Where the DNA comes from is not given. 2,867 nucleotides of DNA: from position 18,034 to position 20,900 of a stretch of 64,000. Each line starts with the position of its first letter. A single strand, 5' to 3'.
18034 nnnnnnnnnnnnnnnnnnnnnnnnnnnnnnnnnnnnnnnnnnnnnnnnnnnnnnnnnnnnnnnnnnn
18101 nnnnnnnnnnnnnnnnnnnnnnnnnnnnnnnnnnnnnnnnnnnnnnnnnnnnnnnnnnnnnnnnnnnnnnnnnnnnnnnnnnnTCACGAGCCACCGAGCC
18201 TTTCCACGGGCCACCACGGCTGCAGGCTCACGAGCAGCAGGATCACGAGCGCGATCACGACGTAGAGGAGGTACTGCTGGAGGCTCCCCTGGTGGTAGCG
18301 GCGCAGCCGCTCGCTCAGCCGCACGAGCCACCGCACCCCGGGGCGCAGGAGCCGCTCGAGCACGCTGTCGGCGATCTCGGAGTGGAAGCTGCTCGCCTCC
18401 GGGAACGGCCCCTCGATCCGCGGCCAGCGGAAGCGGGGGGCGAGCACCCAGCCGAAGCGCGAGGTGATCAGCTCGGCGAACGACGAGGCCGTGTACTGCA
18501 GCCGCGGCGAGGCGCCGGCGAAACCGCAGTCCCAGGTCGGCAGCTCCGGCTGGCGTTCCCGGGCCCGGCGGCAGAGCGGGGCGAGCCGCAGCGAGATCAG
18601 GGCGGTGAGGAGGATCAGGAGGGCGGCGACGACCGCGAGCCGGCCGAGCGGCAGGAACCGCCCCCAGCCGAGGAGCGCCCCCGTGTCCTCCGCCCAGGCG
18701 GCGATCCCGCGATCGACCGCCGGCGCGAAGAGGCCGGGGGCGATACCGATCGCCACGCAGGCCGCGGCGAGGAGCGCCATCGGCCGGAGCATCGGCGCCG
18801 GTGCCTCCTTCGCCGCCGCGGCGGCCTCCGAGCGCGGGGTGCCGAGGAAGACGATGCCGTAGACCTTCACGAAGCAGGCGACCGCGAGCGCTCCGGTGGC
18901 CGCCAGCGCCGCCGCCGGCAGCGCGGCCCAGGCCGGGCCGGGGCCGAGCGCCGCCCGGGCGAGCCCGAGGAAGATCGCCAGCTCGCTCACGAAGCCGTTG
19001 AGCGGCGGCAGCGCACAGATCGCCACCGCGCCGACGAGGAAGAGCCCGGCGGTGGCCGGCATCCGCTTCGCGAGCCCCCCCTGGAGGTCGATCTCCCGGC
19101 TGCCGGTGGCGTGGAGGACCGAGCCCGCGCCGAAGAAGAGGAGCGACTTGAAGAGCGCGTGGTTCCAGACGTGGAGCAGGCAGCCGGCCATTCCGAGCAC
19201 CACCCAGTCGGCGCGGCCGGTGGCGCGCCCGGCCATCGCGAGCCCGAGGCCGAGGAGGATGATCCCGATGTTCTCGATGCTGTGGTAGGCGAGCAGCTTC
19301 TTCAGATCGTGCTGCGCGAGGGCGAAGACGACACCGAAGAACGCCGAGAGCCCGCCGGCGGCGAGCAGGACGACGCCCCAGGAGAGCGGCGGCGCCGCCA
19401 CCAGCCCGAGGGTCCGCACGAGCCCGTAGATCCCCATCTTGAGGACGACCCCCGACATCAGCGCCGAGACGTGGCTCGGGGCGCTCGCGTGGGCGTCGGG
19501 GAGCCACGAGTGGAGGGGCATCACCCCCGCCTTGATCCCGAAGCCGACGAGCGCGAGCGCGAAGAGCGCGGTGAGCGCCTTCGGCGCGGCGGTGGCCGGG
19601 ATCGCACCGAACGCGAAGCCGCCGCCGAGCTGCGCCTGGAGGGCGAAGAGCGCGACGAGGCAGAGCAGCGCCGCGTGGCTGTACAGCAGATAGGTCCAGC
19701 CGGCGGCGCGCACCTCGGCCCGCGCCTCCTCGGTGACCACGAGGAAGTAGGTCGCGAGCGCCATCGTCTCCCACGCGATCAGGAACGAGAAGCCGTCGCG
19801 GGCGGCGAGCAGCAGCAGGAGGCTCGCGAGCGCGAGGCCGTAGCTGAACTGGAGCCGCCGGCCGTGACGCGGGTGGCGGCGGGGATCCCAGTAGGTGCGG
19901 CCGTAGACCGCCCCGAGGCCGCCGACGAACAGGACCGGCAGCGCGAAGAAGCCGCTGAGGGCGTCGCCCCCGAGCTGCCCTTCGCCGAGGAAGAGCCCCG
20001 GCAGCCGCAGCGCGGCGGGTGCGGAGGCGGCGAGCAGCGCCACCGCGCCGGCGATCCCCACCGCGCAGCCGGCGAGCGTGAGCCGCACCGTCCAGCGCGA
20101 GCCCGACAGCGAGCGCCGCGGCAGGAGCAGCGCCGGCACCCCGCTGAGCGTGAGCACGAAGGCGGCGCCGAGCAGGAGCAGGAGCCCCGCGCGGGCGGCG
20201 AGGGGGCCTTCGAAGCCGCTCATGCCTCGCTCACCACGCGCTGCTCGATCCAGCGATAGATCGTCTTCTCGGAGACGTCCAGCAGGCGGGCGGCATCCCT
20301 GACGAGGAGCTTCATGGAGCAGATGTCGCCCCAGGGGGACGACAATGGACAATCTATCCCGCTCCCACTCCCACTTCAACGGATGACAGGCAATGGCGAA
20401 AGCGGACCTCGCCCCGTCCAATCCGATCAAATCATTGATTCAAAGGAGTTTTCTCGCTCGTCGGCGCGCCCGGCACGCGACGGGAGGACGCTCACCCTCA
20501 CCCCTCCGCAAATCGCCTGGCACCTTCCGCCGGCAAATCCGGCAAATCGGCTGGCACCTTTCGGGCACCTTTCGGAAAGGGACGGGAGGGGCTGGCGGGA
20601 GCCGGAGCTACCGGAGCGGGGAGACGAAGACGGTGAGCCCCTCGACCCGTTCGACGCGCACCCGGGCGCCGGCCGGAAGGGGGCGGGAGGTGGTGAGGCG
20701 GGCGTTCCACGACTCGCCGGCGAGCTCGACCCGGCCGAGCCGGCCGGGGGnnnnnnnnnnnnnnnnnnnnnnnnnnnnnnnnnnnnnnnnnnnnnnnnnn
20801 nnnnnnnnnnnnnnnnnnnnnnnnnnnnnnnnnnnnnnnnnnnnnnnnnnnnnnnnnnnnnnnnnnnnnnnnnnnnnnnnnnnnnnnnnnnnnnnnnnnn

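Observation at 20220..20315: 31-codon mini-HTH ORF translationally coupled (ATGA) to the first complex gene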

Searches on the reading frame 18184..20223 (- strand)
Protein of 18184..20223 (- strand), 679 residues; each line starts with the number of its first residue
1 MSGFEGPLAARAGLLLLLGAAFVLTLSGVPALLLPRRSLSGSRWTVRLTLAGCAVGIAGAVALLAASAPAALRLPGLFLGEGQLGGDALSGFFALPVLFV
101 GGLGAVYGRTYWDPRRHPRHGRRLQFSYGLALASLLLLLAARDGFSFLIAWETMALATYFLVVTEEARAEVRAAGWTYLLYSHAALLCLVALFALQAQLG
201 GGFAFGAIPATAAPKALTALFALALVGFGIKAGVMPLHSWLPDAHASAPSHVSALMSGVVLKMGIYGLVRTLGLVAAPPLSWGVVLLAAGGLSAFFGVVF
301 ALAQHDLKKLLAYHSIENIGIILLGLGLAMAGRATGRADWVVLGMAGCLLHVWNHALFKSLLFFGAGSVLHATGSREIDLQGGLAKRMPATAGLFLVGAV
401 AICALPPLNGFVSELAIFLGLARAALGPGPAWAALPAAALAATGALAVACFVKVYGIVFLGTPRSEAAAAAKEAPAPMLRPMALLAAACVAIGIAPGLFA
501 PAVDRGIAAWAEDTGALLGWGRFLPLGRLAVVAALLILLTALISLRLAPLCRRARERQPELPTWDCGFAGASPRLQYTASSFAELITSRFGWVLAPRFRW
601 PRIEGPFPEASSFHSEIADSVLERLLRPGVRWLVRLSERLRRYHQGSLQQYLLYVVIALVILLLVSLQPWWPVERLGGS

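Call 7: search_protein_families(library=pfam, proteins=[window:18184-20223:-], max_evalue=0.1)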
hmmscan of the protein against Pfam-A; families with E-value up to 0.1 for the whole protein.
window:18184-20223:- (679 aa): 1 family
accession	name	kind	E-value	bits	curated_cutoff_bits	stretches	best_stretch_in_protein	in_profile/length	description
PF00361.26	Proton_antipo_M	-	2.6e-50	171.7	21.5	1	143-423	3-277/294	NADH:quinone oxidoreductase/Mrp antiporter, TM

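Call 9: find_related_loci(query=window:18184-20223:-, collection=genome_contigs, flank=10000)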
Query window:18184-20223:- (679 aa) in genome_contigs; peptide patterns used: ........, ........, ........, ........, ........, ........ (x = any residue, [..] = any of these).
341 stretches matched a pattern; 273 encode a relative of the query (tblastn E <= 1e-3); the best 80 are kept; 80 distinct loci.
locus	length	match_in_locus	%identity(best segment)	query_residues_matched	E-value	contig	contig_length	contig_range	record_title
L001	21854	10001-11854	73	37-654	0e+0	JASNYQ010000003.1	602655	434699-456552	MAG: Thermoanaerobaculia bacterium isolate ACID-4 HKU-EGSB-ACID-4_3, whole genome shotgun sequence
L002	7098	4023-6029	63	1-663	0e+0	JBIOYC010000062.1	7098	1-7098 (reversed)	MAG: Thermoanaerobaculia bacterium isolate MAG040 k127_1995087, whole genome shotgun sequence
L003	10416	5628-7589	63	12-664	0e+0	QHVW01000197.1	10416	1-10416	MAG: Acidobacteria bacterium isolate gp7 AA5 14_0903_05_20cm_scaffold_1189_curated, whole genome shotgun sequence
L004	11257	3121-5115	59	14-676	0e+0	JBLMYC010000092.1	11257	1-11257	MAG: Acidobacteriota bacterium isolate MAG239 PRJNA957066_bin21_renamed_91, whole genome shotgun sequence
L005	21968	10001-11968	61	2-655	0e+0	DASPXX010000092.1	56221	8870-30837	MAG TPA_asm: Thermoanaerobaculia bacterium isolate SMAG_U11578 k141_665504, whole genome shotgun sequence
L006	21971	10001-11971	63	1-656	0e+0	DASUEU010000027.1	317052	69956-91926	MAG TPA_asm: Thermoanaerobaculia bacterium isolate SMAG_U1361 k141_1061656, whole genome shotgun sequence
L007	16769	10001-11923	61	23-650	0e+0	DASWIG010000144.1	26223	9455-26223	MAG TPA_asm: Thermoanaerobaculia bacterium isolate SMAG_U2863 k141_2618536, whole genome shotgun sequence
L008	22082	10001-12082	56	14-678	0e+0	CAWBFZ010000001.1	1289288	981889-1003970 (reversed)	MAG: Thermoanaerobaculia bacterium isolate MFD04716.bin.2.310 genome assembly, contig: contig_11213, whole genome shotgu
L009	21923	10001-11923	59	30-667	0e+0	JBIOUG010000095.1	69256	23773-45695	MAG: Thermoanaerobaculia bacterium isolate MAG140 k127_2467956, whole genome shotgun sequence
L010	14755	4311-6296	57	9-667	0e+0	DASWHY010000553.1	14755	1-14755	MAG TPA_asm: Thermoanaerobaculia bacterium isolate SMAG_U2854 k141_3232884, whole genome shotgun sequence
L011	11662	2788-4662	62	27-649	0e+0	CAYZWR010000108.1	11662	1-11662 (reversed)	MAG TPA_asm: uncultured Thermoanaerobaculia bacterium isolate SRP173033_co1_328 genome assembly, contig: NODE_12341_leng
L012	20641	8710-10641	50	26-670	0e+0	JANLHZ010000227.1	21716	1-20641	MAG: Planctomycetota bacterium isolate S40-2 k99_338634, whole genome shotgun sequence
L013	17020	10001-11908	52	27-651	0e+0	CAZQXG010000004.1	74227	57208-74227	MAG TPA_asm: uncultured Alcaligenaceae bacterium isolate binchicken_co95_139 genome assembly, contig: NODE_69_length_742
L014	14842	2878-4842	51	14-664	0e+0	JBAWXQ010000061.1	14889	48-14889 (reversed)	MAG: bacterium isolate ELA067 MAG067_61, whole genome shotgun sequence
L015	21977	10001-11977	52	6-663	0e+0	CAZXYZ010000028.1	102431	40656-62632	MAG TPA_asm: uncultured Pirellulaceae bacterium isolate binchicken_co16_356 genome assembly, contig: NODE_333_length_102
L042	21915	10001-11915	65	14-652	0e+0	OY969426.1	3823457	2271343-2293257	MAG: Thermoanaerobaculia bacterium isolate MFD02979.bin.c.1 genome assembly, chromosome: 1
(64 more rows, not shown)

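Call 16: find_encoding_contigs(protein=window:18184-20223:-, flank=3000, max_places=6)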
Protein window:18184-20223:- (679 aa): 21 contigs read that carry it; 6 places shown.
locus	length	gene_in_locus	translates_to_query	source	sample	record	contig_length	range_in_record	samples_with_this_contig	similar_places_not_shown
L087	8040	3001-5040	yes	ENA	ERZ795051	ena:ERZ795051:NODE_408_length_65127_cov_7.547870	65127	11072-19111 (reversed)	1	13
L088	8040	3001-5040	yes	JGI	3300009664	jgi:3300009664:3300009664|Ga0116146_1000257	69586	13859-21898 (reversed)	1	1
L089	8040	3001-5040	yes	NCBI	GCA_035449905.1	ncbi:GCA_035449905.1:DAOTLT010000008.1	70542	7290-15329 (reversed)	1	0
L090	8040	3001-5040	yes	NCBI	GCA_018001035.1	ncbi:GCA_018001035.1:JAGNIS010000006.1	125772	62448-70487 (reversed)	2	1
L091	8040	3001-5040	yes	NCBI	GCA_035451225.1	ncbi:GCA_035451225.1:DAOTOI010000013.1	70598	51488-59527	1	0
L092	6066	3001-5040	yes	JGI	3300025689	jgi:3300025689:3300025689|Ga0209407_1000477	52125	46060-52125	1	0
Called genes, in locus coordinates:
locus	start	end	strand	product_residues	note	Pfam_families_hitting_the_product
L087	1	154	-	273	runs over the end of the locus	PF01656:CbiA, PF02374:ArsA_ATPase (weak), PF06564:CBP_BcsQ, PF09140:MipZ (weak), PF10609:ParA (weak), PF13614:AAA_31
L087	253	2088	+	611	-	PF00270:DEAD, PF00271:Helicase_C, PF16124:RecQ_Zn_bind, PF09382:RQC, PF00570:HRDC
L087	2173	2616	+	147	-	PF01957:NfeD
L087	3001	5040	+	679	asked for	PF00361:Proton_antipo_M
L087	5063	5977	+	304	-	PF00146:NADHdh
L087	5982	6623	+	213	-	-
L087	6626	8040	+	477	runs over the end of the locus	PF00361:Proton_antipo_M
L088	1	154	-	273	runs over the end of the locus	PF01656:CbiA, PF02374:ArsA_ATPase (weak), PF06564:CBP_BcsQ, PF09140:MipZ (faint), PF10609:ParA (weak), PF13614:AAA_31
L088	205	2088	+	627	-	PF00270:DEAD, PF00271:Helicase_C, PF16124:RecQ_Zn_bind, PF09382:RQC, PF00570:HRDC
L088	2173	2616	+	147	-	PF01957:NfeD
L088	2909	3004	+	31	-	PF13551:HTH_29 (weak), PF13384:HTH_23 (weak), PF12728:HTH_17 (weak)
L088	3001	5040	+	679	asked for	PF00361:Proton_antipo_M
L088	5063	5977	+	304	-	PF00146:NADHdh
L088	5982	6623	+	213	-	-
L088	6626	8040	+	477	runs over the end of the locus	PF00361:Proton_antipo_M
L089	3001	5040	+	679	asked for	PF00361:Proton_antipo_M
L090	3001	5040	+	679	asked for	PF00361:Proton_antipo_M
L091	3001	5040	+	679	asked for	PF00361:Proton_antipo_M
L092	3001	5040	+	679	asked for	PF00361:Proton_antipo_M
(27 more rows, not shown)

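Call 25: search_protein_families(library=ncbifam, proteins=[L001:9201-9896:+, window:18184-20223:-], max_evalue=0.001)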
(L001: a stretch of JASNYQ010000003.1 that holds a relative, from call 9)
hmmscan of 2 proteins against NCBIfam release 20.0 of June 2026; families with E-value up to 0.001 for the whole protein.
L001:9201-9896:+ (231 aa): 14 families
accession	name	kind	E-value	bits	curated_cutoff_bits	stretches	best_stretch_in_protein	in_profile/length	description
TIGR01419.1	nitro_reg_IIA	equivalog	3.9e-17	62.5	138.7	1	73-214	2-141/145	PTS IIA-like nitrogen regulatory protein PtsN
NF008145.0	PRK10896.1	equivalog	9.8e-17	61.1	221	1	85-215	22-152/161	PTS IIA-like nitrogen regulatory protein PtsN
TIGR00848.1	fruA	subfamily_domain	1.1e-16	60.8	103.5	1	89-201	14-127/129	fructose PTS transporter subunit IIA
TIGR01764.1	excise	domain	6.5e-15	55.2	28.8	1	5-49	4-48/49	excisionase family DNA-binding protein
NF047737.1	antiphage_MADS1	equivalog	7.2e-12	45.4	80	1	4-47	5-48/49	methylation-associated defense system helix-turn-helix domain-containing protein MAD1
NF007389.0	PRK09913.1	equivalog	1.3e-10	41.4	151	1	77-194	4-121/148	PTS fructose transporter subunit IIA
NF007293.0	PRK09765.1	equivalog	1.3e-08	33.9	763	1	110-218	43-151/639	PTS 2-O-a-mannosyl-D-glycerate transporter subunit IIABC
NF008319.0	PRK11109.1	equivalog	1.2e-07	31.4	302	1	81-215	8-138/376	fused PTS fructose transporter subunit IIA/HPr protein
NF046037.1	carphisopro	domain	8.8e-07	29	38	1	6-34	12-40/54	carph-isopro domain-containing protein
NF011663.0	PRK15083.1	subfamily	2.6e-06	25.8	589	1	77-214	497-632/639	PTS mannitol transporter subunit IICBA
NF009648.0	PRK13182.1-4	equivalog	0.00019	21.5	170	1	8-39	6-38/184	chromosome-anchoring protein RacA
NF010351.0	PRK13779.1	equivalog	0.00029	19.8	766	1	79-137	6-63/503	bifunctional PTS system fructose-specific transporter subunit IIA/HPr protein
NF033518.0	transpos_IS607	equivalog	0.0005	19.6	110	1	7-44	2-40/187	IS607 family transposase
NF009649.0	PRK13182.1-5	equivalog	0.00059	20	265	0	6-34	4-32/186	chromosome-anchoring protein RacA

window:18184-20223:- (679 aa): 74 families (the best 25 are shown)
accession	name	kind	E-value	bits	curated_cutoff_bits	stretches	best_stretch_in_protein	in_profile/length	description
NF005086.0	PRK06521.1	equivalog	2.6e-169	564.8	667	1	16-665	7-666/669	hydrogenase 4 subunit B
NF006418.0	PRK08667.1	equivalog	2.3e-126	422.9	794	1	16-665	5-639/644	hydrogenase membrane subunit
NF005958.0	PRK08042.1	equivalog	5.5e-78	263.2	727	1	46-595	26-565/608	formate hydrogenlyase subunit 3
NF006240.0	PRK08376.1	subfamily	7.8e-69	232.9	662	1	87-498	89-494/521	putative monovalent cation/H+ antiporter subunit D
NF006419.0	PRK08668.1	equivalog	5.2e-61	207.1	617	1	130-664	107-610/613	NADH dehydrogenase subunit M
NF009310.0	PRK12668.1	equivalog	2.5e-60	204.9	564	1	83-500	63-438/584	Na(+)/H(+) antiporter subunit D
TIGR01972.1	NDH_I_M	subfamily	5.1e-58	196.9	263.8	1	132-509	117-481/486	NADH-quinone oxidoreductase subunit M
NF005097.0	PRK06525.1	equivalog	4.5e-48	164.1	430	1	45-487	31-466/480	hydrogenase 4 subunit D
NF009306.0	PRK12663.1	equivalog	1.1e-46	159.6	542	1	85-502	74-473/498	Na+/H+ antiporter subunit D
NF009290.0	PRK12650.1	equivalog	2.1e-46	158.4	980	1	84-514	77-490/966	DUF4040 family protein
NF009212.0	PRK12561.1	subfamily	2.3e-46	158.6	645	1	124-497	115-482/531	NAD(P)H-quinone oxidoreductase subunit 4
NF009288.0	PRK12648.1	equivalog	4.7e-46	157.3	1104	1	87-500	75-475/954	monovalent cation/H+ antiporter subunit A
NF009287.0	PRK12647.1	equivalog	3e-43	148.4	937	1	87-504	75-475/773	putative monovalent cation/H+ antiporter subunit A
NF005561.0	PRK07234.1-1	equivalog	1.9e-42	145.8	718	1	86-460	78-440/569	putative monovalent cation/H+ antiporter subunit D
NF004500.0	PRK05846.1-4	equivalog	3.4e-42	144.8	550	1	128-504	127-496/525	NADH-quinone oxidoreductase subunit M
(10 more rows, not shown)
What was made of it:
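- Checked: The TGA overlaps the ATG at 20223-20221 of the NuoL/HyfB-like gene (18184-20223, minus strand; Proton_antipo_M 2.6e-50, NCBIfam 'hydrogenase 4 subunit B' 2.6e-169; calls 7, 25).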

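Call 26: search_protein_families(library=pfam, proteins=[L001:9201-9896:+, L042:9273-9968:+], max_evalue=0.01)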
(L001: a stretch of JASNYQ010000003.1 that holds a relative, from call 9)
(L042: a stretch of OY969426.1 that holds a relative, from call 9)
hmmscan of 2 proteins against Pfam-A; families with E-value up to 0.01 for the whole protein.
L001:9201-9896:+ (231 aa): 11 families
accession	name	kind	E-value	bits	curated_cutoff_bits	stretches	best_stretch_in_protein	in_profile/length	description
PF00359.27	PTS_EIIA_2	-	3.9e-21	76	27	1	84-217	10-142/144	Phosphoenolpyruvate-dependent sugar phosphotransferase system, EIIA 2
PF12728.13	HTH_17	-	9e-18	64.7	27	1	5-52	4-51/51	Helix-turn-helix domain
PF00376.29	MerR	-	5.9e-07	29.6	28.2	1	6-38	3-36/38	MerR family regulatory protein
PF13384.12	HTH_23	-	1.7e-05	24.9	24.6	1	5-25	20-40/50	Homeodomain-like domain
PF13518.12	HTH_28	-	2.3e-05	24.8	25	1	5-25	15-35/52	Helix-turn-helix domain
PF13551.12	HTH_29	-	2.5e-05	24.7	28.1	1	5-24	15-34/64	Winged helix-turn helix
PF15943.11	YdaS_toxin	-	0.00046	20.4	30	1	9-33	15-40/65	Bacterial toxin YdaS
PF13542.12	HTH_Tnp_ISL3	-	0.00067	19.5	27.4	1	5-25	29-49/51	Helix-turn-helix domain of transposase family ISL3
PF01527.26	HTH_Tnp_1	-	0.0016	19.1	24.1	1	5-26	26-47/75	Transposase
PF13338.12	AbiEi_4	-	0.0084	16.6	25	0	5-28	16-38/49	Transcriptional regulator, AbiEi antitoxin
PF08281.18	Sigma70_r4_2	-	0.0085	16.2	25.7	0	6-26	30-50/54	Sigma-70, region 4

L042:9273-9968:+ (231 aa): 8 families
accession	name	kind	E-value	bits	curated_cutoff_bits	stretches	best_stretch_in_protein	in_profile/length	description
PF00359.27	PTS_EIIA_2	-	9.5e-22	78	27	1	84-214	10-139/144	Phosphoenolpyruvate-dependent sugar phosphotransferase system, EIIA 2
PF12728.13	HTH_17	-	1.2e-16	61.1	27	1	5-52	4-51/51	Helix-turn-helix domain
PF00376.29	MerR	-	1.5e-05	25.1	28.2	1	6-38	3-36/38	MerR family regulatory protein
PF13551.12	HTH_29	-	0.00012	22.5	28.1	1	5-24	15-34/64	Winged helix-turn helix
PF13384.12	HTH_23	-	0.00012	22.2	24.6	1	5-25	20-40/50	Homeodomain-like domain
PF13518.12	HTH_28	-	0.00039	20.9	25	1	5-25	15-35/52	Helix-turn-helix domain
PF13542.12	HTH_Tnp_ISL3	-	0.0056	16.6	27.4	0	5-25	29-49/51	Helix-turn-helix domain of transposase family ISL3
PF15943.11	YdaS_toxin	-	0.0085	16.3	30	0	9-33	15-40/65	Bacterial toxin YdaS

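Call 33: search_solved_structures(query=L001:9201-9896:+, max_evalue=0.01, show_alignments=2)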
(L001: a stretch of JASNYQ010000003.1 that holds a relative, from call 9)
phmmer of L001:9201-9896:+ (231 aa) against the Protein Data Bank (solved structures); distinct sequences matched with E-value up to 0.01: 8.
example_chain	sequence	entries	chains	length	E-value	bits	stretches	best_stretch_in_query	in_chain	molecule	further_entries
1a6j_A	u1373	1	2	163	2.3e-15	60.2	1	91-216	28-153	NITROGEN REGULATORY IIA PROTEIN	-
3urr_A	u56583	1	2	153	6.1e-15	58.7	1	109-213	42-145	PTS IIA-like nitrogen-regulatory protein PtsN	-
4gqx_A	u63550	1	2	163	7e-15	58.5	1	109-213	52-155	PTS IIA-like nitrogen-regulatory protein PtsN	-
2a0j_A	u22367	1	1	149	4.1e-12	49.5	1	109-214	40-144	PTS system, nitrogen regulatory IIA protein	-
1a3a_A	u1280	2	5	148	0.00068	22.6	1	90-210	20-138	MANNITOL-SPECIFIC EII | PTS SYSTEM, MANNITOL-SPECIFIC IIABC COMPONENT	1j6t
3oxp_A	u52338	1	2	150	0.0078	19.1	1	110-205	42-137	Phosphotransferase enzyme II, A component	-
2few_A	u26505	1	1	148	0.0083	19.1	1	90-210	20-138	PTS system mannitol-specific EIICBA component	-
5i41_B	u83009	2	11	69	0.0085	19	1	9-42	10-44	Chromosome-anchoring protein RacA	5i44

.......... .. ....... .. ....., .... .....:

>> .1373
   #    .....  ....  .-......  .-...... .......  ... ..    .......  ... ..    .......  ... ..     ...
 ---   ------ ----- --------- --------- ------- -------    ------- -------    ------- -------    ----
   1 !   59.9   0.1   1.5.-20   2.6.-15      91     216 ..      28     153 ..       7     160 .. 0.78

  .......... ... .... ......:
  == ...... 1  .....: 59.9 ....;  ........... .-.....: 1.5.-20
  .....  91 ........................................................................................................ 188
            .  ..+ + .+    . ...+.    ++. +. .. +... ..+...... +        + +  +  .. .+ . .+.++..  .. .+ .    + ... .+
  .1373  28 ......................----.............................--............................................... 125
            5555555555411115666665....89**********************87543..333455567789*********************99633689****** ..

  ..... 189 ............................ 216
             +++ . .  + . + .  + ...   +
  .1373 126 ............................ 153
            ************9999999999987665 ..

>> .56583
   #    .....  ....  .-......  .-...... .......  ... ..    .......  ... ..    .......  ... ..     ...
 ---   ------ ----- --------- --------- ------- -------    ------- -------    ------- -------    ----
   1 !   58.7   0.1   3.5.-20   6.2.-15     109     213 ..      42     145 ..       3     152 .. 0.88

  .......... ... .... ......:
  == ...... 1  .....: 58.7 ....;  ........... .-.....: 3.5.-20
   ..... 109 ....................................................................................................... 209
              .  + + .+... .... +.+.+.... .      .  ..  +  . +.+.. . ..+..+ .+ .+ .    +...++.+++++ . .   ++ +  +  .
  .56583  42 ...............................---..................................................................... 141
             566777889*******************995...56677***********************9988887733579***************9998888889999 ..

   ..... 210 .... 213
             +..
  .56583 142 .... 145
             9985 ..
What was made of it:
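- Closest known: PtsN. Same: The domain lost from the window gene is most similar to PtsN, including the conserved G-I-A-I-P-H segment (call 33, E 2e-15).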

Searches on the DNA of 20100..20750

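Call 43: search_rna_families(source=window, start=20100, end=20750, threshold=evalue, max_evalue=1)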
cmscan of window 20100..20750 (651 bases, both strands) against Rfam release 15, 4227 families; matches with E-value up to 1: 0.
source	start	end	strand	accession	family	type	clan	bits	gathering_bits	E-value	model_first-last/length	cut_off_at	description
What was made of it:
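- Tried and rejected: No match at E <= 1 (call 43).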
